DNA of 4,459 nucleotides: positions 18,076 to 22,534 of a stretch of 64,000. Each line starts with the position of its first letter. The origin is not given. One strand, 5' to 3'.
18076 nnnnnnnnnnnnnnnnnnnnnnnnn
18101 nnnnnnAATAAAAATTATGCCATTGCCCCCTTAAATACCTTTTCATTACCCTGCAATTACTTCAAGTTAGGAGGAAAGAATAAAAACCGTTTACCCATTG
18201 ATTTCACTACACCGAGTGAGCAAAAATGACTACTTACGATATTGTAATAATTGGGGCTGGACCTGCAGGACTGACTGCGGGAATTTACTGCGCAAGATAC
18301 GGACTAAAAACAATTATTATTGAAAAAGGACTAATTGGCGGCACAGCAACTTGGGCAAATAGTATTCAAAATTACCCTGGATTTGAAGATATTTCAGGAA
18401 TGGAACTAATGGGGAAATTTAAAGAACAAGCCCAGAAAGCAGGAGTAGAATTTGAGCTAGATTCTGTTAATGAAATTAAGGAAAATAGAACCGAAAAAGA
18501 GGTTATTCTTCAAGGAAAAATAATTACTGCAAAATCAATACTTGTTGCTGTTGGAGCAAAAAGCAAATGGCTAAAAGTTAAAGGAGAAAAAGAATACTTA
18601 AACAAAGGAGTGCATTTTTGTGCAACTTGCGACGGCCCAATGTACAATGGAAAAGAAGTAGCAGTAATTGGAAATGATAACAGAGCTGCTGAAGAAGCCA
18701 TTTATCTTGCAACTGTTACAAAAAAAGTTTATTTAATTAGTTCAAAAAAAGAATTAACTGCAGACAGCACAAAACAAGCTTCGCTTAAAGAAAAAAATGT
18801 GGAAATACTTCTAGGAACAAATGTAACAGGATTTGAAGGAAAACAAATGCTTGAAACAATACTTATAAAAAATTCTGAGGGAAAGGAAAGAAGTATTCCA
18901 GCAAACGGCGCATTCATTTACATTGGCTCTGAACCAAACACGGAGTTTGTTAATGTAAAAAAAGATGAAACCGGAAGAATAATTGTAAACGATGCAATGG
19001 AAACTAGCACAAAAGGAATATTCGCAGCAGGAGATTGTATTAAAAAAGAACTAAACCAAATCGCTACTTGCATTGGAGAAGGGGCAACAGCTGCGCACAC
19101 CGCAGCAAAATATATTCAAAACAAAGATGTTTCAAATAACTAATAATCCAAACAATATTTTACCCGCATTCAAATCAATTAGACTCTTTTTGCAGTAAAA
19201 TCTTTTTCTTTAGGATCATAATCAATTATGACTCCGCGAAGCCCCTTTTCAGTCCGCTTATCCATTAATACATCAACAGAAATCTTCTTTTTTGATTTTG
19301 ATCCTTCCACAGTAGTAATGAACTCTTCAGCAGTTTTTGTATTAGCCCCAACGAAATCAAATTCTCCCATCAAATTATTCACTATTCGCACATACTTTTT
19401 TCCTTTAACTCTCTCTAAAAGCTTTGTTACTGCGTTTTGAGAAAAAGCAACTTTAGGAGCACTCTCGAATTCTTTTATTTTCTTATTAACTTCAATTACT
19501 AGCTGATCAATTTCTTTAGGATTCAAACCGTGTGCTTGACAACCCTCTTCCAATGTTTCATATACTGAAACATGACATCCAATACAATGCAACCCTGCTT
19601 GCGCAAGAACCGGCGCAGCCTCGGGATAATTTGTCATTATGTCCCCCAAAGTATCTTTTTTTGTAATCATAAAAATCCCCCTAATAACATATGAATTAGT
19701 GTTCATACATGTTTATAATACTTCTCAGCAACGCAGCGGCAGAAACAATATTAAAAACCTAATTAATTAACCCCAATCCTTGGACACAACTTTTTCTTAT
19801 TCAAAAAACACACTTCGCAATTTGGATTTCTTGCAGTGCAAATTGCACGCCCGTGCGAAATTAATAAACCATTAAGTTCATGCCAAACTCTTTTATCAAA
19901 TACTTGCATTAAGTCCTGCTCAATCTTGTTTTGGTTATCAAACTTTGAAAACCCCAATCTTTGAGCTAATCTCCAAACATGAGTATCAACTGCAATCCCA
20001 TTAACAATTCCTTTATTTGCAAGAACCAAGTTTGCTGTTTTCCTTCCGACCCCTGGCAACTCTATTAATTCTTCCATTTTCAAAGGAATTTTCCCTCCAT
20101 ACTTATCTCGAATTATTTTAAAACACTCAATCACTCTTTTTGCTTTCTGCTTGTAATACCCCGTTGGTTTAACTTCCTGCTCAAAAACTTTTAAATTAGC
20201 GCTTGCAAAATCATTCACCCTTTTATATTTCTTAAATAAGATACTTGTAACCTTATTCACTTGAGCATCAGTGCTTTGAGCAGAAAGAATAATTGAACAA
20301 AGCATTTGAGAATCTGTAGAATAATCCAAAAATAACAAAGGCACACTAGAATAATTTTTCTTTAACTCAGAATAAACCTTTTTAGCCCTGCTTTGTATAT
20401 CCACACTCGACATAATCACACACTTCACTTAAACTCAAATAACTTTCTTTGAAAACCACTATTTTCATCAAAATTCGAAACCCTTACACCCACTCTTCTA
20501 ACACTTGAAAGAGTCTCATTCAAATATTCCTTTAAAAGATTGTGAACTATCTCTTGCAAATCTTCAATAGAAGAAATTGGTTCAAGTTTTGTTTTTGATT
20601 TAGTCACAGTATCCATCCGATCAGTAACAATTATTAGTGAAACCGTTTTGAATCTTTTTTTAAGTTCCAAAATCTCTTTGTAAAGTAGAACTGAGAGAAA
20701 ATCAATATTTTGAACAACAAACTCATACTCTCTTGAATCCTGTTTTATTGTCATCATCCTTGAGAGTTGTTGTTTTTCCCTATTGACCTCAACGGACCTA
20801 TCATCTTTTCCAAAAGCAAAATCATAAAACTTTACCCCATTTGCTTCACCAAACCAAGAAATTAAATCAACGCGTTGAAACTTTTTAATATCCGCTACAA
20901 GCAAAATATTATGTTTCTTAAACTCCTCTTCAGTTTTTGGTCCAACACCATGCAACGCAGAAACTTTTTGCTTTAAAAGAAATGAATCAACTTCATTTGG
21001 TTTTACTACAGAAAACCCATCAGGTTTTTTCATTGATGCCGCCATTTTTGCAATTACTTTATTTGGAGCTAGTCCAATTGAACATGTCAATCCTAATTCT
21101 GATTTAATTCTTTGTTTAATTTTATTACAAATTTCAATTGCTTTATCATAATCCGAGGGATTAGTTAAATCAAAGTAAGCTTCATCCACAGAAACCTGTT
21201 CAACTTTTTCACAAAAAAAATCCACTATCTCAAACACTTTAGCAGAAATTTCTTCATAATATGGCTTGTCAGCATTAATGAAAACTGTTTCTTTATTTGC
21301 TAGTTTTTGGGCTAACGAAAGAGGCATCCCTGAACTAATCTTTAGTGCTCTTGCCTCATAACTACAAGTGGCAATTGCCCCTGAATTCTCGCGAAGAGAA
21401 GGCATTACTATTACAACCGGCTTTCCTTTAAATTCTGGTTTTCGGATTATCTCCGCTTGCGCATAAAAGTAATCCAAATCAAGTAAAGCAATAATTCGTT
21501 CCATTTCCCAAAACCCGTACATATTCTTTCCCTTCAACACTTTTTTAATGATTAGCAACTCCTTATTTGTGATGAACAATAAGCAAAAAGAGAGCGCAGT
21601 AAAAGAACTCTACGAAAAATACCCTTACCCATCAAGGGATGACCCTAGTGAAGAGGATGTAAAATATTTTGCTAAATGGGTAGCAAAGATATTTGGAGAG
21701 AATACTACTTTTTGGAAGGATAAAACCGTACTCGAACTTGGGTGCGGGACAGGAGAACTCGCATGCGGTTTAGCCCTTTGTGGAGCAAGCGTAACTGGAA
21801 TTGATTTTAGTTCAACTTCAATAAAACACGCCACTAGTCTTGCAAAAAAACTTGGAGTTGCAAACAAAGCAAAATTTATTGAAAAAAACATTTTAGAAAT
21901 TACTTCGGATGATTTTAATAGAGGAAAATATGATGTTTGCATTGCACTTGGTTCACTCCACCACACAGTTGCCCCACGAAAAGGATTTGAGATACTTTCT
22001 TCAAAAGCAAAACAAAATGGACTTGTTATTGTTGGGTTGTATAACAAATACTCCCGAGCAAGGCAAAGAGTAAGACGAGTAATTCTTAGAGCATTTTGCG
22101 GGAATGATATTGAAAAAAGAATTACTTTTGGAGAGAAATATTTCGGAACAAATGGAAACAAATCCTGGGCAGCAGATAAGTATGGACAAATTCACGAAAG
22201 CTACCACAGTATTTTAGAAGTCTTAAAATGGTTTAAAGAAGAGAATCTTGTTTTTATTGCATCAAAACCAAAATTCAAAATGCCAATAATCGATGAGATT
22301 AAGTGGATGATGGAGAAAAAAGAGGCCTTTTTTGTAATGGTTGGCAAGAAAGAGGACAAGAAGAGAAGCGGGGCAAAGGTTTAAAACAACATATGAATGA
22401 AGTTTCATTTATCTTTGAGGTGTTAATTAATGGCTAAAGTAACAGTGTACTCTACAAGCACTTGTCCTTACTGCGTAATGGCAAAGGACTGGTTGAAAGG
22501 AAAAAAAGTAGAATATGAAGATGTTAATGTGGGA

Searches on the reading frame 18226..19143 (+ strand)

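Call 79: search_protein_families(library=pfam, proteins=[window:18226-19143:+], max_evalue=0.00001)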
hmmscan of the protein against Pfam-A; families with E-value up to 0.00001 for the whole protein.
window:18226-19143:+ (305 aa): 8 families
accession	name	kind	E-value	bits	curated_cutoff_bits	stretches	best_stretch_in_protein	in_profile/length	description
PF07992.20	Pyr_redox_2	-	1.1e-44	153.5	26.1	1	4-286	1-291/291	Pyridine nucleotide-disulphide oxidoreductase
PF13738.12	Pyr_redox_3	-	7.9e-22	78.3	30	2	71-269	93-305/305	Pyridine nucleotide-disulphide oxidoreductase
PF01266.30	DAO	-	2.2e-13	50.9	27.9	1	5-54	1-52/353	FAD dependent oxidoreductase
PF00070.33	Pyr_redox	-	1.6e-10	41.8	22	1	145-213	2-78/82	Pyridine nucleotide-disulphide oxidoreductase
PF12831.13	FAD_oxidored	-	6.4e-10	39.3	27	1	5-44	1-41/416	FAD dependent oxidoreductase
PF00890.30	FAD_binding_2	-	7.4e-10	39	20.4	1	5-51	1-48/414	FAD binding domain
PF01946.23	Thi4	-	1.1e-07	31.8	26.2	1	4-44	18-59/235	Thi4 family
PF03486.20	HI0933_like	-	1.6e-07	31.5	50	0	5-35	2-32/244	HI0933-like protein Rossmann domain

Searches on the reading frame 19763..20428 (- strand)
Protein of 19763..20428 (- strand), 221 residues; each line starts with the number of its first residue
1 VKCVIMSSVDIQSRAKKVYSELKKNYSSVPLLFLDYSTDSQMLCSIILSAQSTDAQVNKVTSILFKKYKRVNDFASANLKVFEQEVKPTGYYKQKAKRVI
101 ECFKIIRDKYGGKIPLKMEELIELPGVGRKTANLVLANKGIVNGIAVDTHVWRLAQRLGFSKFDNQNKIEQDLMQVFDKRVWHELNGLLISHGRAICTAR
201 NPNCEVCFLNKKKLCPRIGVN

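Call 79: search_protein_families(library=pfam, proteins=[window:19763-20428:-], max_evalue=0.00001)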
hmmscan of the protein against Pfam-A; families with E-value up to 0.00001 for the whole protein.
window:19763-20428:- (221 aa): 2 families
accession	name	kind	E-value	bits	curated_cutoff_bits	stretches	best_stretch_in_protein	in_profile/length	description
PF00730.31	HhH-GPD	-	1e-19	71.3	26.2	1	45-177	2-106/108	HhH-GPD superfamily base excision DNA repair protein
PF00633.29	HHH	-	1.1e-07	31.7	24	1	109-137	1-29/30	Helix-hairpin-helix motif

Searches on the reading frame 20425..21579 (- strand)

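Call 79: search_protein_families(library=pfam, proteins=[window:20425-21579:-], max_evalue=0.00001)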
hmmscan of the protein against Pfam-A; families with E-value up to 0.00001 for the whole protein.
window:20425-21579:- (384 aa): 2 families
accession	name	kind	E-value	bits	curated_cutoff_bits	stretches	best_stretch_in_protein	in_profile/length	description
PF00817.25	IMS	-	1.7e-43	148.5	23.2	1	33-181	1-147/148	impB/mucB/samB family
PF11799.13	IMS_C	-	5.5e-11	43.3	20.7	1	269-379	1-108/109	impB/mucB/samB family C-terminal domain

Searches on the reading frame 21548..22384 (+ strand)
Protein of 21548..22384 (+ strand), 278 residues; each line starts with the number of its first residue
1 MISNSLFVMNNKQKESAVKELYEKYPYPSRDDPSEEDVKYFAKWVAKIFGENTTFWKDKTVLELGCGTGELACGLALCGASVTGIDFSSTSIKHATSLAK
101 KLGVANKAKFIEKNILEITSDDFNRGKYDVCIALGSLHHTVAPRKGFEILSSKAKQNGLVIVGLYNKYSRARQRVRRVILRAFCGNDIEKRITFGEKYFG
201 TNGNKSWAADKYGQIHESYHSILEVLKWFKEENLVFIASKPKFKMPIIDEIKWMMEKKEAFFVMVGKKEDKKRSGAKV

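Call 79: search_protein_families(library=pfam, proteins=[window:21548-22384:+], max_evalue=0.00001)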
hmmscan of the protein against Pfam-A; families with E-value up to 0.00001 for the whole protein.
window:21548-22384:+ (278 aa): 6 families
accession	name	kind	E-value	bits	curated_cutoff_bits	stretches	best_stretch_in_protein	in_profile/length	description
PF13847.12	Methyltransf_31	-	8.4e-20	71.4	27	1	57-166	3-113/145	Methyltransferase domain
PF13649.12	Methyltransf_25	-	6.8e-14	52.8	27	1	61-143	1-80/97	Methyltransferase domain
PF13489.12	Methyltransf_23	-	2.8e-13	50.4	27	1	41-184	9-132/164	Methyltransferase domain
PF08242.18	Methyltransf_12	-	3.6e-12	47.3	30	1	62-159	1-97/98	Methyltransferase domain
PF08241.18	Methyltransf_11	-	4.3e-12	47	21.2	1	62-161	1-94/95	Methyltransferase domain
PF13679.12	Methyltransf_32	-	1.3e-08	35.4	27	1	37-134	5-108/143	Methyltransferase domain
